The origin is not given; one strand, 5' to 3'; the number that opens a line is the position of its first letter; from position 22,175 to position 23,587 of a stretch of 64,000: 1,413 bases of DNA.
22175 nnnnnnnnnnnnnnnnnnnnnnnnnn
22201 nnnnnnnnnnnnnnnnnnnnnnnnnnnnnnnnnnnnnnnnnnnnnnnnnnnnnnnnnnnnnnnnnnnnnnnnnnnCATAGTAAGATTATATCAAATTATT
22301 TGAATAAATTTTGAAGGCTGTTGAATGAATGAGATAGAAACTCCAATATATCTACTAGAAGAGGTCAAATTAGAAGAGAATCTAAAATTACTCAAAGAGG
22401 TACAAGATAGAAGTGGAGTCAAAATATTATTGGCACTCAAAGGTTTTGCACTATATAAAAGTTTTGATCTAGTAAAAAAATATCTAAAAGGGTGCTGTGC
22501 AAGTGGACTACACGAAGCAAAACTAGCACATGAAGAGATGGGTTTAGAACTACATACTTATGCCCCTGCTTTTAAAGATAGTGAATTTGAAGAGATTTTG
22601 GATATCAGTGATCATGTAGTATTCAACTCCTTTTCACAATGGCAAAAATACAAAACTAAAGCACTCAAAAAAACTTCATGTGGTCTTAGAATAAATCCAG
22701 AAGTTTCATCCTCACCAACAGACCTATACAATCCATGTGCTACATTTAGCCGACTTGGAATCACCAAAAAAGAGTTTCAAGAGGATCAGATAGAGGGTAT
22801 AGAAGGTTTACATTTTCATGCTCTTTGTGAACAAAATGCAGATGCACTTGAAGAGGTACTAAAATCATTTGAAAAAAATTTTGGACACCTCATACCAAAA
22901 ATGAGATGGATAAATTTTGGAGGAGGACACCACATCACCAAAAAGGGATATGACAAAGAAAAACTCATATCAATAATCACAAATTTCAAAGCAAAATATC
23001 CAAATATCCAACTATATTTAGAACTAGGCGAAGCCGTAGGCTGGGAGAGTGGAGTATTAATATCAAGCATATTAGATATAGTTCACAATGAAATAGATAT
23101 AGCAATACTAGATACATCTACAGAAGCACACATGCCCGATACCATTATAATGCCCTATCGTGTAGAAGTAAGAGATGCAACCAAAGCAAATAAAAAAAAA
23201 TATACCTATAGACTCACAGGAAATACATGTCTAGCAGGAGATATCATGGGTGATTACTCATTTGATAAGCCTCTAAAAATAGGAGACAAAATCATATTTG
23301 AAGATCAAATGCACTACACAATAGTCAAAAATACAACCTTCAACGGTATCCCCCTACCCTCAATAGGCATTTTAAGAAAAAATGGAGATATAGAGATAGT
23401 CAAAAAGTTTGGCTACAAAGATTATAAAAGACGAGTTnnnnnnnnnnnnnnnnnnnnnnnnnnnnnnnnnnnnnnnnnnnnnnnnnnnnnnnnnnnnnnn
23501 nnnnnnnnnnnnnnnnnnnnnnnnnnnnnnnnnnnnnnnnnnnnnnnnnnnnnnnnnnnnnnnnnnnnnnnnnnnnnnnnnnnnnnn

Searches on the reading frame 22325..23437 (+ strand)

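Call 76: search_protein_families(library=pfam, proteins=[window:22325-23437:+], max_evalue=0.00001)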
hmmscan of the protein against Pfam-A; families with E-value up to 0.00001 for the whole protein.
window:22325-23437:+ (371 aa): 1 family
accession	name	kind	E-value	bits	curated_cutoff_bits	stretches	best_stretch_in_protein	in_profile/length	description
PF00278.28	Orn_DAP_Arg_deC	-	4.3e-12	46.6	23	1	192-327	5-93/95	Pyridoxal-dependent decarboxylase, C-terminal sheet domain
